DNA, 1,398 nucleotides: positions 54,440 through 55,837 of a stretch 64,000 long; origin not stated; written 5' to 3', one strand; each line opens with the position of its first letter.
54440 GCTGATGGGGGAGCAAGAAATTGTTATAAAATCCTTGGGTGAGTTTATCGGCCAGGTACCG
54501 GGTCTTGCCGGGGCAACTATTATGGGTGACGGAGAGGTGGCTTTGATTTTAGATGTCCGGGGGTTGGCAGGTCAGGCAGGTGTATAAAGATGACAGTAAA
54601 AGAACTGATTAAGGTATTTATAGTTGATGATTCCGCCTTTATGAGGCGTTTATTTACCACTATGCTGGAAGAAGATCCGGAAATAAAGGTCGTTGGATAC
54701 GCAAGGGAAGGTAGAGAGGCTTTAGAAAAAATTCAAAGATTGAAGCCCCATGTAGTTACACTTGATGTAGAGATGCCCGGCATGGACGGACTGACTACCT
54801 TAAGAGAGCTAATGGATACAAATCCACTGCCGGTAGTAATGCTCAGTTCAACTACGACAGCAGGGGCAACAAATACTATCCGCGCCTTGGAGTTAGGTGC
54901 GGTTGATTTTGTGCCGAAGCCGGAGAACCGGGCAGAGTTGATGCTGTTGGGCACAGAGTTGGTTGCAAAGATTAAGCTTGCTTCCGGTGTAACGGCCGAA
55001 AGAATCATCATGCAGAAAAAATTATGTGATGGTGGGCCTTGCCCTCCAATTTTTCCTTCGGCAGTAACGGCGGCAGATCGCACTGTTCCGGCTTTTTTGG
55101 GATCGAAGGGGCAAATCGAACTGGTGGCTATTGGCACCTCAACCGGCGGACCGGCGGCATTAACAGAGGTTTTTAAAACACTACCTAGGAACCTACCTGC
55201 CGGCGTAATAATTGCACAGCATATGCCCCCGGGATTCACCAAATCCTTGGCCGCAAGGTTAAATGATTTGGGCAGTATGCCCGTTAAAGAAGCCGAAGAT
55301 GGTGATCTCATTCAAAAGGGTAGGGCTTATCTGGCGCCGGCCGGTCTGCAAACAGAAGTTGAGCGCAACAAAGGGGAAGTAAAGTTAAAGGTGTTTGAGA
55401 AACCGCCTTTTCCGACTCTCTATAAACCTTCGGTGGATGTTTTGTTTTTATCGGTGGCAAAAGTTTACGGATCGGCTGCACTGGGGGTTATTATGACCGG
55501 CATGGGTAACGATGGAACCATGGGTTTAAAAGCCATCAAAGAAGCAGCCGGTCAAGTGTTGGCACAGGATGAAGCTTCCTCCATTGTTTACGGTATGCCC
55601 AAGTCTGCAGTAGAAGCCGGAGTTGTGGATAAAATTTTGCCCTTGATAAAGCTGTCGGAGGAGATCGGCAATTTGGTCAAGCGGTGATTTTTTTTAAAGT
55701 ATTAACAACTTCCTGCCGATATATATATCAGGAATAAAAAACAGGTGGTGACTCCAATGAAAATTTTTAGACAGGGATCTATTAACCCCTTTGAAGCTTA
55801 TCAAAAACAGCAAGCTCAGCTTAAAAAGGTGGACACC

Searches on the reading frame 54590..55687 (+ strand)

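Call 6: search_protein_families(library=pfam, proteins=[window:54590-55687:+], max_evalue=0.001)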
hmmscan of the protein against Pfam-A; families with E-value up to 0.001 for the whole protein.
window:54590-55687:+ (365 aa): 2 families
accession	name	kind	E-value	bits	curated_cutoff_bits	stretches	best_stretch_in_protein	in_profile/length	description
PF01339.22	CheB_methylest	-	5.9e-65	218.7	24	1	179-359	1-174/174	CheB methylesterase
PF00072.30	Response_reg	-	1.7e-25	89.8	30.2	1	9-118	1-107/111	Response regulator receiver domain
